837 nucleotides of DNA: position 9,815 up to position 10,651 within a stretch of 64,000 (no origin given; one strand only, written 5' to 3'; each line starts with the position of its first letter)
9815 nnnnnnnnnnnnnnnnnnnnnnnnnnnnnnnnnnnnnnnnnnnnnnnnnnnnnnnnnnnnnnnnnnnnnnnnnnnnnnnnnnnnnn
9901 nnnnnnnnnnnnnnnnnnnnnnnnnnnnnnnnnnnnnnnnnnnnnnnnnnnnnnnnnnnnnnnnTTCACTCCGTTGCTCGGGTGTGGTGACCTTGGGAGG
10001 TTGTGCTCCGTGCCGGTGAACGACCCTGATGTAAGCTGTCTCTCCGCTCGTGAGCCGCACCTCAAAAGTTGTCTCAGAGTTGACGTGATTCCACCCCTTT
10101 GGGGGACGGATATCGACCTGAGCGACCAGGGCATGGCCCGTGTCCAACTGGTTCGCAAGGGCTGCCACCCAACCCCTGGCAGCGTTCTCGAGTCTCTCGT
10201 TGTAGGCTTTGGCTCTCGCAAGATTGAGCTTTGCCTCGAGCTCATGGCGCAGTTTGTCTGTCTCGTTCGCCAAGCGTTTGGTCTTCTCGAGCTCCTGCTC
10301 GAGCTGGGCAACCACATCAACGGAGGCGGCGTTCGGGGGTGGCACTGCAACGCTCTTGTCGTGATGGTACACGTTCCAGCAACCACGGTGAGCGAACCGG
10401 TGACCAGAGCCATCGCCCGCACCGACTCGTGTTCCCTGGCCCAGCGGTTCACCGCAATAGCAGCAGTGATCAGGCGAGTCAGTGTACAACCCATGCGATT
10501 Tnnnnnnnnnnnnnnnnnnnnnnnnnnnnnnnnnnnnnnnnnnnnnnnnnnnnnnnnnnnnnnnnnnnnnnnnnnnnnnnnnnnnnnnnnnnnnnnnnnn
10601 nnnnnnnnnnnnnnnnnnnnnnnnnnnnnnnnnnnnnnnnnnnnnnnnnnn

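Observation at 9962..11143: Protein built from five tandem CxxC...HxxC zinc-ribbon modules plus a coiled coil, related to single-module proteins in the array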

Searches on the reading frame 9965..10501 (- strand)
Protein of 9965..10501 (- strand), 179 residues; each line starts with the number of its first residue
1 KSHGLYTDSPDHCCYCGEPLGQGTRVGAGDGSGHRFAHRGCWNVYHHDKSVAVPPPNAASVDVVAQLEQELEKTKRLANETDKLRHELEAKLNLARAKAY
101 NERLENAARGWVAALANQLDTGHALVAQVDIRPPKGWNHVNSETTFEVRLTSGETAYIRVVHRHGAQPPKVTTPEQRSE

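Call 52: predict_structure(alignment_id=A6)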
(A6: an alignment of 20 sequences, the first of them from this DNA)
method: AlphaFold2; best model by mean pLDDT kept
length: 179 residues; sequences in the alignment: 20
mean_pLDDT: 86.5   pTM: 0.55
mean pLDDT of the five models: 86.5, 85.7, 85.0, 81.3, 79.0
residues with pLDDT >= 90: 104; 70-90: 56; 50-70: 12; < 50: 7
segments of 3 or more residues with pLDDT < 50: 1-7
pLDDT, mean of each block of 10 residues (from residue 1): 48 91 85 86 82 77 96 98 98 98 93 92 94 79 92 93 84 71
secondary structure, 60 per line:
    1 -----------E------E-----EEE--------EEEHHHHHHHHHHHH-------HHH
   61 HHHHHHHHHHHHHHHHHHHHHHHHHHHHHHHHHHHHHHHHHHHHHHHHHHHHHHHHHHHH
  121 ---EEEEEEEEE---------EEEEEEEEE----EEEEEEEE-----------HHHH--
elements in order: E25-27 E36-38 H39-50 H58-120 E124-132 E142-150 E155-162 H174-177
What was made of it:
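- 10142..10330 (-): Long alpha-helix (residues 272-334). A weak coiled coil or a single-helix spacer. AlphaFold helix 58-120 of the 215-393 construct, pLDDT 92-98 (call 52).
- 10016..10132 (-): Conserved C-terminal three-stranded beta-sheet domain (residues 338-376). Together with the end of the helix (ENARGW..AL) it is the signature of the orthologous family. AlphaFold strands 124-132, 142-150 and 155-162 (call 52).
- On Treble-clef zinc fingers (fold group): It is modelled as a knuckle at residues 13-16 of the construct (call 52).
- On Zinc ribbon: The second pair, HxxC, starts a helix in the model (call 52).
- The ligand set and the predicted burial next to a hairpin and a helix are those of a structural zinc site (call 52). 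The architecture is a long helix plus a small beta domain (call 52).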

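Call 56: fold_search(model_id=the predicted structure, library=pdb)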
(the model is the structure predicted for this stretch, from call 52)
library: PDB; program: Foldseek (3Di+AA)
matches with E <= 10: 1034; with E <= 0.001: 0
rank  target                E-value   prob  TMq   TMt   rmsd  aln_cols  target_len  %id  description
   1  8wv3_C                1.2e-01  0.96  0.17  0.18   3.1        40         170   18  NUDIX hydrolase from Bacillus methanolicus (released 2024-10-30)
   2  3qcj                  1.2e-01  0.57  0.15  0.10   9.2        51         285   16  Human receptor protein tyrosine phosphatase gamma, domain 1, in complex with 5-[({3-[(3,4-dichlorobenzyl)sulfanyl]thioph (released 2011-12-28)
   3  9jax_B                1.3e-01  0.96  0.18  0.18   2.9        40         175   15  Crystal structure of NUDIX hydrolase from Bacillus methanolicus (released 2025-09-03)
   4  1lyv                  1.3e-01  0.87  0.21  0.14  11.0        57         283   18  High-resolution structure of the catalytically inactive yersinia tyrosine phosphatase C403A mutant in complex with phosp (released 2002-07-03)
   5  1qz0_A                1.4e-01  0.85  0.21  0.14  11.0        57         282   18  Crystal Structure of the Yersinia Pestis Phosphatase YopH in Complex with a Phosphotyrosyl Mimetic-Containing Hexapept (released 2003-11-25)
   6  3qcm_B                1.4e-01  0.14  0.12  0.09  10.2        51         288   18  Human receptor protein tyrosine phosphatase gamma, domain 1, in complex with 2-[(3,4-dichlorobenzyl)sulfanyl]-4-{[3-({ (released 2011-12-28)
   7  6gru_A                1.6e-01  0.92  0.19  0.17   3.2        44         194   11  Crystal structure of human NUDT5 (released 2018-06-27)
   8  9g6y_A                1.7e-01  0.91  0.19  0.18   3.2        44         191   11  Crystal structure of NUDT5 bound to dNUDT5 (released 2026-02-04)
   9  3bm4_A                1.7e-01  0.87  0.19  0.18   3.7        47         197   11  Crystal Structure of Human ADP-ribose Pyrophosphatase NUDT5 In complex with magnesium and AMPcpr (released 2008-05-20)
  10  2dsc_A                1.8e-01  0.87  0.19  0.18   3.8        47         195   11  Crystal structure of human ADP-ribose pyrophosphatase NUDT5 in complex with magnesium and ADP-ribose (released 2006-11-14)
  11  3f99                  1.8e-01  0.85  0.21  0.14  11.2        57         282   18  W354F Yersinia enterocolitica PTPase apo form (released 2009-01-20)
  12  4z6b                  1.8e-01  0.85  0.21  0.14  11.1        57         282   18  YopH W354H Yersinia enterocolitica PTPase in the apo form (released 2015-10-28)
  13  2h4v_B                1.8e-01  0.47  0.15  0.10  10.3        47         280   21  Crystal Structure of the Human Tyrosine Receptor Phosphatase Gamma (released 2006-07-11)
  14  2dsb_A                1.9e-01  0.87  0.19  0.17   3.4        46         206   11  Crystal structure of human ADP-ribose pyrophosphatase NUDT5 (released 2006-11-14)
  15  3qcd                  1.9e-01  0.63  0.18  0.12   8.9        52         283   15  Human receptor protein tyrosine phosphatase gamma, domain 1, in complex with vanadate, trigonal crystal form (released 2011-12-28)
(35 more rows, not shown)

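Call 68: fold_search(model_id=the predicted structure, library=viral)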
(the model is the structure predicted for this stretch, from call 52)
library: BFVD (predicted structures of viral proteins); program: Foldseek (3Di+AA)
matches with E <= 10: 1484; with E <= 0.001: 0
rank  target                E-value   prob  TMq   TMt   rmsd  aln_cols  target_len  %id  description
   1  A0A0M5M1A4            7.8e-03  0.99  0.23  0.32  14.6       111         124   14  Uncharacterized protein [Arthrobacter phage Brent]
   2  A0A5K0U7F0            2.3e-02  0.66  0.24  0.09  25.6       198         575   12  Uncharacterized protein [Yasminevirus sp. GU-2018]
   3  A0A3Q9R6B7            2.6e-02  0.98  0.20  0.49   8.1        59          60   19  (no name in the UniProt tables at hand)
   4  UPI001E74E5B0         2.7e-02  1.00  0.28  0.64   3.3        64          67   12  (no name look-up for this kind of identifier)
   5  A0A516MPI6            5.4e-02  0.91  0.20  0.16   9.1        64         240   11  (no name in the UniProt tables at hand)
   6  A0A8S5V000            5.8e-02  0.63  0.18  0.23  18.0       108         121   13  Picornaviridae P3A protein [Siphoviridae sp. ctJT77]
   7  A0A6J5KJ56            6.6e-02  0.97  0.20  0.27   7.2        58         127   14  GpW/Gp25/anti-adapter protein IraD [uncultured Caudovirales phage]
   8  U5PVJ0                6.6e-02  0.85  0.30  0.31  20.6       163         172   12  Uncharacterized protein [Bacillus phage BigBertha]
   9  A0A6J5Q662            7.0e-02  0.97  0.23  0.30   8.5        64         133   17  IraD/Gp25-like domain-containing protein [uncultured Caudovirales phage]
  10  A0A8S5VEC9            7.0e-02  0.54  0.15  0.04  12.0        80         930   15  Tail protein [Siphoviridae sp. ctuy39]
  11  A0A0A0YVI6            8.4e-02  0.77  0.19  0.13  13.6        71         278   20  Ryanodine receptor Ryr domain-containing protein [Erwinia phage phiEa2809]
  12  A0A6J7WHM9            9.0e-02  0.28  0.19  0.21  16.2       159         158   19  Type VIII secretion system, CsgF [uncultured Caudovirales phage]
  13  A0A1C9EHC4            9.6e-02  0.99  0.18  0.23   2.6        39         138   13  Baseplate wedge protein [Mycobacterium phage Tonenili]
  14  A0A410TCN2            9.6e-02  0.91  0.21  0.27  12.6        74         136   14  Uncharacterized protein [Gordonia phage Duffington]
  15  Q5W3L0                1.0e-01  0.60  0.16  0.10  10.1        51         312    8  Putative tyrosine phosphatase protein [Toxoneuron nigriceps polydnavirus]
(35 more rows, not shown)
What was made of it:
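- There are weak, non-significant local matches to gp25/IraD-like baseplate proteins (call 68).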
